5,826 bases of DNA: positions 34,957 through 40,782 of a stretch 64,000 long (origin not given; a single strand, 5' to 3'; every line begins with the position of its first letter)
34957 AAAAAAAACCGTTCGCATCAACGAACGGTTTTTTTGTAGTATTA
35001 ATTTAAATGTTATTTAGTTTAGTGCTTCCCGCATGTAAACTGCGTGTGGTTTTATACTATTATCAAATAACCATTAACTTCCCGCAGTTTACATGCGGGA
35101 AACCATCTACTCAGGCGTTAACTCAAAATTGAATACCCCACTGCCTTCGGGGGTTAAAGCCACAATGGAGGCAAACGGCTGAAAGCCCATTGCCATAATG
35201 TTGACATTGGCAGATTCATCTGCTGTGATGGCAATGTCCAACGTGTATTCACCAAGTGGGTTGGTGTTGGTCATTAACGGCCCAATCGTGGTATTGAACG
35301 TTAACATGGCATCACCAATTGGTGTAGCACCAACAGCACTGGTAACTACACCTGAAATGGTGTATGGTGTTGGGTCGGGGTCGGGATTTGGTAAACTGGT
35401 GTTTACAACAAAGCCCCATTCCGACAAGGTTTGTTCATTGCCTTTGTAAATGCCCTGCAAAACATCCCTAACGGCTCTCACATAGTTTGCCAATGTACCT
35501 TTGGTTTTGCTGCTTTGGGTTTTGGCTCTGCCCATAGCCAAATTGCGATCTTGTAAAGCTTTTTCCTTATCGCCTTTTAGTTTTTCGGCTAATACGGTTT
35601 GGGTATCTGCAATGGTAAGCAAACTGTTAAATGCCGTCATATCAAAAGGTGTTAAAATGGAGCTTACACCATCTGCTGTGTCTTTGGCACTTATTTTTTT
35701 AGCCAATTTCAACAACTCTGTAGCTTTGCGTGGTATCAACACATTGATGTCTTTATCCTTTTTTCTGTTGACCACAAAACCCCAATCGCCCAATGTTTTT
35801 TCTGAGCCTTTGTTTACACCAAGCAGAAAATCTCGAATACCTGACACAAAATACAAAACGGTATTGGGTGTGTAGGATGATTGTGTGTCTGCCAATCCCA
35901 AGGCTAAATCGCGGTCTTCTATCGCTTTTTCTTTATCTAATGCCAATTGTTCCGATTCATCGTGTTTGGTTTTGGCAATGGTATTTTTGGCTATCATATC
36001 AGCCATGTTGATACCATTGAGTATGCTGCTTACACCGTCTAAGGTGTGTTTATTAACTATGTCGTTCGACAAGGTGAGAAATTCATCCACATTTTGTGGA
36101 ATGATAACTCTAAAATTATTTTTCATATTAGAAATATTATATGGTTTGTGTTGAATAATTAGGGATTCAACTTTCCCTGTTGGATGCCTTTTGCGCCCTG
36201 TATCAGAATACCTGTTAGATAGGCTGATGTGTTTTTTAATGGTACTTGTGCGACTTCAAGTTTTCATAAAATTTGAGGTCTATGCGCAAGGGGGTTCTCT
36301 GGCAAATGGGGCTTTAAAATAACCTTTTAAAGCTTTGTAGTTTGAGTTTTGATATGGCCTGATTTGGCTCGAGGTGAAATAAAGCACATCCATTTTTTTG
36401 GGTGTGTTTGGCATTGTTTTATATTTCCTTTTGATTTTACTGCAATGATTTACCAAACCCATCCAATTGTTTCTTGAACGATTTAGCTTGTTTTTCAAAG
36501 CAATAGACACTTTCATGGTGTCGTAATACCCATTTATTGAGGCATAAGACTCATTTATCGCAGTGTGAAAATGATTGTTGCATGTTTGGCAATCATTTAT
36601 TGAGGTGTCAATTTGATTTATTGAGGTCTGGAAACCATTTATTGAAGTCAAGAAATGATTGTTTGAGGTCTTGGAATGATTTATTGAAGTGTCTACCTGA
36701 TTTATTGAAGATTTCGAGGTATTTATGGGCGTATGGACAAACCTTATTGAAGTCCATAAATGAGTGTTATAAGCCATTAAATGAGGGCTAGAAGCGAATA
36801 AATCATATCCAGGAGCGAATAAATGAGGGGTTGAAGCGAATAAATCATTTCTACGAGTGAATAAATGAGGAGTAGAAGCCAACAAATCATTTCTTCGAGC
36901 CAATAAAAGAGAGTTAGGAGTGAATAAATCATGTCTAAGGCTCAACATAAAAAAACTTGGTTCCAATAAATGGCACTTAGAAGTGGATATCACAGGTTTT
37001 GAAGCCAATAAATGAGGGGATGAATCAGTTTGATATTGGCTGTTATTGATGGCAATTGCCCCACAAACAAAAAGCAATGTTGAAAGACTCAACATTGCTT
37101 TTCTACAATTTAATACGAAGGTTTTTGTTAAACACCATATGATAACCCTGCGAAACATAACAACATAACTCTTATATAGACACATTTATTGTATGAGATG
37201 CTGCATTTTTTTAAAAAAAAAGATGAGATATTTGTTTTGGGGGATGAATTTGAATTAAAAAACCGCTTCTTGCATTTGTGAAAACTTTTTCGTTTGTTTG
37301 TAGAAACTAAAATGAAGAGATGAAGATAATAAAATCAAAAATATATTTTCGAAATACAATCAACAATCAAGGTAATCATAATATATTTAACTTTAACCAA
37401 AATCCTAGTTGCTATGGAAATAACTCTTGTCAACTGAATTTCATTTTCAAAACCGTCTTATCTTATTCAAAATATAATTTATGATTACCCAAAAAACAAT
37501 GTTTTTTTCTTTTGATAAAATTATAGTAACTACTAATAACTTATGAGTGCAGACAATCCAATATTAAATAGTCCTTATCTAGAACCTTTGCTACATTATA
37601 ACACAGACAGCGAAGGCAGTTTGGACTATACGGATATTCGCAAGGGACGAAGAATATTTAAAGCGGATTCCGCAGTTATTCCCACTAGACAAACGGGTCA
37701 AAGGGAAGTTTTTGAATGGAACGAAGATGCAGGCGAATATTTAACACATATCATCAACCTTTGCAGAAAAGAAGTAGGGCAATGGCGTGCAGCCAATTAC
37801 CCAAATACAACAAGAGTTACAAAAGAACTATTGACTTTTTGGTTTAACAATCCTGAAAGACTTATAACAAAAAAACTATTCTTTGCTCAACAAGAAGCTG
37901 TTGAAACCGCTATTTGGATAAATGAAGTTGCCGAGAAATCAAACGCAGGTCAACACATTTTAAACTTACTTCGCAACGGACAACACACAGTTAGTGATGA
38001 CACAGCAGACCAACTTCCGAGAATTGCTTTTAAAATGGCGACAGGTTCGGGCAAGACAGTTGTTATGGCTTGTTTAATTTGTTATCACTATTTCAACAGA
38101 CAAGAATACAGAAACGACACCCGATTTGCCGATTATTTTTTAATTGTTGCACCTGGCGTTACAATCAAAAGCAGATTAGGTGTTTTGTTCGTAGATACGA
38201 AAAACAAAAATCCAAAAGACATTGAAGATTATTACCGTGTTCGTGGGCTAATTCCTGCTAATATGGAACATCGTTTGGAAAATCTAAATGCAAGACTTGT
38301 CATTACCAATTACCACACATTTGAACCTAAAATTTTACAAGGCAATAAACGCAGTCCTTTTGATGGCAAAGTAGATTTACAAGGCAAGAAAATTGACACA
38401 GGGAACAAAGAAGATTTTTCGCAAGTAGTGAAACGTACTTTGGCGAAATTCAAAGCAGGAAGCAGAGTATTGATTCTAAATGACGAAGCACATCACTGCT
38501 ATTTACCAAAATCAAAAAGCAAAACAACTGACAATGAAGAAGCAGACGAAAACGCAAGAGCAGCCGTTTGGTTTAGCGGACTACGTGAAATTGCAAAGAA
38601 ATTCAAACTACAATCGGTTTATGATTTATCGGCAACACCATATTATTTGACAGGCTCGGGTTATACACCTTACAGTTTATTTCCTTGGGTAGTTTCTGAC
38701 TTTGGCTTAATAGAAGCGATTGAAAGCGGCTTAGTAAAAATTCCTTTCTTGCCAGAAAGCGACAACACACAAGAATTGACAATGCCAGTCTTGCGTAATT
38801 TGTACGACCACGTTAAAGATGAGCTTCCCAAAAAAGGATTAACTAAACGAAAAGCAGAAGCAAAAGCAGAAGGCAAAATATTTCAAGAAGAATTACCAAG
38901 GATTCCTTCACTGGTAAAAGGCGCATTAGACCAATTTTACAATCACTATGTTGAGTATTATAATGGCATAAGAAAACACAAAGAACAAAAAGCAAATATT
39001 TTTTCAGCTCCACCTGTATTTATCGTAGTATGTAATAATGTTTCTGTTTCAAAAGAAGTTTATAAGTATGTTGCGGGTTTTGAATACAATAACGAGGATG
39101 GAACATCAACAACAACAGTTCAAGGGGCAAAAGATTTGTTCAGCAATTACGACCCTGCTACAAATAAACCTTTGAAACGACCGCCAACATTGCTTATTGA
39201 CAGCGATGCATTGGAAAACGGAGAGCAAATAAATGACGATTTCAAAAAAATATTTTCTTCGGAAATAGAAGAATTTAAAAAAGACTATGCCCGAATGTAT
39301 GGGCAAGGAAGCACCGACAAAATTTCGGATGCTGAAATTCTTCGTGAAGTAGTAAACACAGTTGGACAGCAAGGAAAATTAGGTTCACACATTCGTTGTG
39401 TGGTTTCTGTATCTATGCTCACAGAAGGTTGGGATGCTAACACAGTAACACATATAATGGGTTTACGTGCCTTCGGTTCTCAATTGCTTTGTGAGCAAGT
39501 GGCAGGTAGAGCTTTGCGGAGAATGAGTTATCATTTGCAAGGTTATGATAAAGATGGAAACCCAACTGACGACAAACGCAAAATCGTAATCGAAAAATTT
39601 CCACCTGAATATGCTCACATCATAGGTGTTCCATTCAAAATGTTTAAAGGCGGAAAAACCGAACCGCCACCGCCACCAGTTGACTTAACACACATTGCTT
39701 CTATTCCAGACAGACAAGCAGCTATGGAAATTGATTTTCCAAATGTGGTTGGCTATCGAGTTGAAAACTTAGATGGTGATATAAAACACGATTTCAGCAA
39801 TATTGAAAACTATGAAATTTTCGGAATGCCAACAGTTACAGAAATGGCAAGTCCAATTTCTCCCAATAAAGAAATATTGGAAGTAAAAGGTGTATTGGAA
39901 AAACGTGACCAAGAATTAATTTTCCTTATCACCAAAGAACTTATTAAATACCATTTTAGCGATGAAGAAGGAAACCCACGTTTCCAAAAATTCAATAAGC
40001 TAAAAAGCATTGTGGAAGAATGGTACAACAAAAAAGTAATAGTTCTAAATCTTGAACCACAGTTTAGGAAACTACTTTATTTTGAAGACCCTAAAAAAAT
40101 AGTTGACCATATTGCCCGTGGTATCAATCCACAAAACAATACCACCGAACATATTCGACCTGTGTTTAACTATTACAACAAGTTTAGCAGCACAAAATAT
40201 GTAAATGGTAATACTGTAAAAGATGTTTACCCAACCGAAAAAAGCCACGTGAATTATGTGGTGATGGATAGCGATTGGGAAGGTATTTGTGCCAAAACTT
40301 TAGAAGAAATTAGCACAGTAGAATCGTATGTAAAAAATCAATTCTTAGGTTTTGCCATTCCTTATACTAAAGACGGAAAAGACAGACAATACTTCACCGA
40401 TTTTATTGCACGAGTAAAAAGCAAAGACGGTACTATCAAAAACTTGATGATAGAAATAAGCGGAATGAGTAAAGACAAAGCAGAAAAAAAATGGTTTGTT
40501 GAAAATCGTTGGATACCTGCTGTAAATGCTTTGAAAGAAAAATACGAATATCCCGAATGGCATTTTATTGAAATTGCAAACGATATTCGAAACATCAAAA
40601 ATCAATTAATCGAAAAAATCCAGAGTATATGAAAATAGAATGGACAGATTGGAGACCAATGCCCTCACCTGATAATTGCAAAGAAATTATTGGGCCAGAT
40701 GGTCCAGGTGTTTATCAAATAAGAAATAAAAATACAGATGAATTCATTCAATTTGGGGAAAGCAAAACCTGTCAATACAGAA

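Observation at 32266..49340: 17-kb defence island bracketed by ~95-bp GC-rich inverted repeats, with no integrase, transposase or tRNA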

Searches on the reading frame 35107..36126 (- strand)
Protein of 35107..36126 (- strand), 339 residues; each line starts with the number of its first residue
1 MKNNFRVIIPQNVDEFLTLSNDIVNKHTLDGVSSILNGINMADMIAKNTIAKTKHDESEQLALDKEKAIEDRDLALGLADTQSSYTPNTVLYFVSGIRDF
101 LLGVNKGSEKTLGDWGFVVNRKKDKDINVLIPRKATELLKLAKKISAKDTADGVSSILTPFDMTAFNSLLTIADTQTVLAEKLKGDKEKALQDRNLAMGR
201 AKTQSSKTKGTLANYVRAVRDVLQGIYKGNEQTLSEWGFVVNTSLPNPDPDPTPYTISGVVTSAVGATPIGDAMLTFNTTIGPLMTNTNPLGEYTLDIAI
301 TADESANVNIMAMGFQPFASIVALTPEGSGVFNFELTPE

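Call 8: search_protein_families(library=pfam, proteins=[window:35107-36126:-], max_evalue=0.01)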
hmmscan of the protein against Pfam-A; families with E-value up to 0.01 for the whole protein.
window:35107-36126:- (339 aa): 2 families
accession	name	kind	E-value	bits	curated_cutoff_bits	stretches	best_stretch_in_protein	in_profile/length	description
PF13620.12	CarboxypepD_reg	-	0.00031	21.5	32.3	1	256-337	1-82/82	Carboxypeptidase regulatory-like domain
PF02680.19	DUF211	-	0.0036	17.9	22.1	0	127-173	7-52/89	Uncharacterized ArCR, COG1888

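Call 47: search_protein_families(library=padloc, proteins=[window:35107-36126:-], max_evalue=0.001)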
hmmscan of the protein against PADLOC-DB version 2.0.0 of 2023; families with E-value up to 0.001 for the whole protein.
window:35107-36126:- (339 aa): 0 families

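Call 48: search_protein_families(library=ncbifam, proteins=[window:35107-36126:-], max_evalue=0.01)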
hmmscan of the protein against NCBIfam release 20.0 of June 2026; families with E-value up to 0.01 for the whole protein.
window:35107-36126:- (339 aa): 0 families

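Call 63: search_protein_families(library=phrogs, proteins=[window:35107-36126:-], max_evalue=0.01)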
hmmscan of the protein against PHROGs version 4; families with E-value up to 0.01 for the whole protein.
window:35107-36126:- (339 aa): 0 families

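Call 67: search_protein_families(library=pfam, proteins=[window:35107-36126:-], max_evalue=1)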
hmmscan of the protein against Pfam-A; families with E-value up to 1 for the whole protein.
window:35107-36126:- (339 aa): 4 families
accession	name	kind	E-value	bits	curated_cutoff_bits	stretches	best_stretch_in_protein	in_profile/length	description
PF13620.12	CarboxypepD_reg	-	0.00031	21.5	32.3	1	256-337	1-82/82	Carboxypeptidase regulatory-like domain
PF02680.19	DUF211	-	0.0036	17.9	22.1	1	127-173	7-52/89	Uncharacterized ArCR, COG1888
PF13715.12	CarbopepD_reg_2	-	0.14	12.6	32.2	1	257-337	1-77/88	CarboxypepD_reg-like domain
PF16771.11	RTT107_BRCT_6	-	0.48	11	27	0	150-210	20-80/114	Regulator of Ty1 transposition protein 107 BRCT domain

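Call 77: search_solved_structures(query=window:35107-36126:-, max_evalue=1)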
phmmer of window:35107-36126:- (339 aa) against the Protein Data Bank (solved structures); distinct sequences matched with E-value up to 1: 1.
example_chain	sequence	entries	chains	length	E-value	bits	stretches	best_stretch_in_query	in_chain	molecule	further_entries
2x3d_A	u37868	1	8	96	0.34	13.3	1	127-176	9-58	SSO6206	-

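Call 89: predict_structure(protein=window:35107-36126:-)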
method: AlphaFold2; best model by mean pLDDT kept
length: 339 residues; sequences in the alignment: 1
mean_pLDDT: 34.3   pTM: 0.23
mean pLDDT of the five models: 34.3, 31.6, 31.4, 30.7, 28.0
residues with pLDDT >= 90: 0; 70-90: 0; 50-70: 3; < 50: 336
segments of 3 or more residues with pLDDT < 50: 1-57, 59-65, 67-320, 322-339
pLDDT, mean of each block of 10 residues (from residue 1): 28 33 33 33 40 46 46 36 29 30 33 30 28 28 28 25 27 31 38 39 35 36 35 29 26 32 29 32 31 42 44 44 46 43
secondary structure, 60 per line:
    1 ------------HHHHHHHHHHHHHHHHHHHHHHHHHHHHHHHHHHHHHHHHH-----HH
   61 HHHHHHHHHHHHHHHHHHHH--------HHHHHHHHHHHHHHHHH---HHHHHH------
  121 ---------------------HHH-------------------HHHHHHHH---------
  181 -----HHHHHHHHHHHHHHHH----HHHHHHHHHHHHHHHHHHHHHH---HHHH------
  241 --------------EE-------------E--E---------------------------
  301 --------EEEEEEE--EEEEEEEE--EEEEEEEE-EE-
elements in order: H13-53 H59-80 H89-105 H109-114 H164-171 H186-201 H206-227 H231-234 E309-315 E318-325 E328-335

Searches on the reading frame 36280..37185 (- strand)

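Call 9: search_protein_families(library=pfam, proteins=[window:36280-37185:-], max_evalue=0.01)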
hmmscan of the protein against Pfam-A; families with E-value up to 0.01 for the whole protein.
window:36280-37185:- (301 aa): 0 families

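Call 48: search_protein_families(library=ncbifam, proteins=[window:36280-37185:-], max_evalue=0.01)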
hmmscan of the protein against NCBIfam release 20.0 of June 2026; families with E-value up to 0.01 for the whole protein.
window:36280-37185:- (301 aa): 1 family
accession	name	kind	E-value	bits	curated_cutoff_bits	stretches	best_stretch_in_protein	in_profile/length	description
NF041034.1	Rad50_Sulf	equivalog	0.0081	14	1000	1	154-261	466-574/872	DNA double-strand break repair ATPase Rad50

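Call 63: search_protein_families(library=phrogs, proteins=[window:36280-37185:-], max_evalue=0.01)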
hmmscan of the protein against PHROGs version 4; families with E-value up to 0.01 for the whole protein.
window:36280-37185:- (301 aa): 0 families

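Call 67: search_protein_families(library=pfam, proteins=[window:36280-37185:-], max_evalue=1)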
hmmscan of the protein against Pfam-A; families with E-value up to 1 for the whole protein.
window:36280-37185:- (301 aa): 4 families
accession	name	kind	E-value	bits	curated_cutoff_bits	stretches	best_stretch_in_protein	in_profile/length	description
PF15841.10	TMEM239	-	0.17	12.2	27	1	12-95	48-132/155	Transmembrane protein 239 family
PF00015.26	MCPsignal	-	0.23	11.7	34.6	1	149-217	97-165/172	Methyl-accepting chemotaxis protein (MCP) signalling domain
PF06419.17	COG6_N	-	0.3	11.7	27.4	0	146-206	41-101/114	Conserved oligomeric complex COG6, N-terminal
PF04777.18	Evr1_Alr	-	0.74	10.7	27.6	1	193-255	33-92/93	Erv1 / Alr family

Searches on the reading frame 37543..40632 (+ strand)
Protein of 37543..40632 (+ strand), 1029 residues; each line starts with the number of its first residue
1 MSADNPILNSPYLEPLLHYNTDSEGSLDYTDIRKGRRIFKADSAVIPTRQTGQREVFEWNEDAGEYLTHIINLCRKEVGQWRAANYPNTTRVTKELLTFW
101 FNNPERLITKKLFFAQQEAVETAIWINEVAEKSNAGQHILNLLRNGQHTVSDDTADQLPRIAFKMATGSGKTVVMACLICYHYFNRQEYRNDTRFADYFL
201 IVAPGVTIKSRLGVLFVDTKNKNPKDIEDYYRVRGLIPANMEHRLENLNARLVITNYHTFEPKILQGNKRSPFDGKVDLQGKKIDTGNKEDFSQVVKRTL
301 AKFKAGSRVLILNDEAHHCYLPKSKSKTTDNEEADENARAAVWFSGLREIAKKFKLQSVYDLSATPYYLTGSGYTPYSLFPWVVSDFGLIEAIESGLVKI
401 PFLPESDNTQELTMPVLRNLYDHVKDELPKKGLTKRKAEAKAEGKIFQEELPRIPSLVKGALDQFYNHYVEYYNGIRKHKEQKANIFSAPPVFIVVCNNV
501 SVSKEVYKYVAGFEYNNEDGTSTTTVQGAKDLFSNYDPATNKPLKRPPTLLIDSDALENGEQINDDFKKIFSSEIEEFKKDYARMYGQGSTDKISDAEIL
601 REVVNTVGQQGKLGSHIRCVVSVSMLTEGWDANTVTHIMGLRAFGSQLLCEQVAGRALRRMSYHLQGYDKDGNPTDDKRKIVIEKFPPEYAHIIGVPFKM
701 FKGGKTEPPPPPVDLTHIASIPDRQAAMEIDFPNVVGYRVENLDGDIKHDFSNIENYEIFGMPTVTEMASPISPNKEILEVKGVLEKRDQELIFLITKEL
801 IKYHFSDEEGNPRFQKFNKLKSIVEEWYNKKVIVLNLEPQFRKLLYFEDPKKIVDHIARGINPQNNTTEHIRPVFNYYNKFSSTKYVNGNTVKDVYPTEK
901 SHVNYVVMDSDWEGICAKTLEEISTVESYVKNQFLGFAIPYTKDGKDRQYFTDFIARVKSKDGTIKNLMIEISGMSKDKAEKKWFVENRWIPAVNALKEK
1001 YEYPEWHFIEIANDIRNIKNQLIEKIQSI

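Call 8: search_protein_families(library=pfam, proteins=[window:37543-40632:+], max_evalue=0.01)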
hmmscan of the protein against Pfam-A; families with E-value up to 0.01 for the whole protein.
window:37543-40632:+ (1029 aa): 2 families
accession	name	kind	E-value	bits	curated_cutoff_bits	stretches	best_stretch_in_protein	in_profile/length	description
PF04851.21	ResIII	-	1.9e-13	51.1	22.5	1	143-366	20-162/164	Type III restriction enzyme, res subunit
PF08722.17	Tn7_TnsA-like_N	-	0.0022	19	26.5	0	931-973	8-49/85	TnsA-like endonuclease N terminal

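Call 47: search_protein_families(library=padloc, proteins=[window:37543-40632:+], max_evalue=0.001)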
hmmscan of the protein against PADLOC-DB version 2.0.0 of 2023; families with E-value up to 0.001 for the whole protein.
window:37543-40632:+ (1029 aa): 3 families
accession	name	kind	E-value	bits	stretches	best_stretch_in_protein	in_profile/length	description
PDLC03651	REase_III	-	1.6e-05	21.2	1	149-191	59-100/873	Type III restriction enzyme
PDLC03648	REase_III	-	0.00014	18.1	1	618-660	312-354/871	Type III restriction enzyme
PDLC03647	REase_III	-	0.00049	16.3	0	616-660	506-550/989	Type III restriction enzyme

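Call 48: search_protein_families(library=ncbifam, proteins=[window:37543-40632:+], max_evalue=0.01)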
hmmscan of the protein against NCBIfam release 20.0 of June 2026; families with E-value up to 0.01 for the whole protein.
window:37543-40632:+ (1029 aa): 3 families
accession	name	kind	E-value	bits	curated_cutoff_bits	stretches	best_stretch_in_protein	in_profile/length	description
NF046055.1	restr_BPTD_3080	equivalog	0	1068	800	1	4-1025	2-969/970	BPTD_3080 family restriction endonuclease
NF008521.0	PRK11448.1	equivalog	0.00013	20.1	729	1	609-660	749-800/1123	type I restriction-modification system endonuclease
NF053632.1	heli_RadD_YejH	equivalog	0.0008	17.8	720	1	616-661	298-343/573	DNA repair helicase RadD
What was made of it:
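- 37543..46017 (+): Operon encoding a BPTD_3080-family type III restriction endonuclease (1029 aa), a 111-aa ORF, GmrSD (571 aa), a type III methyltransferase (857 aa) and AbiGi (247 aa). calls 8, 47, 48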
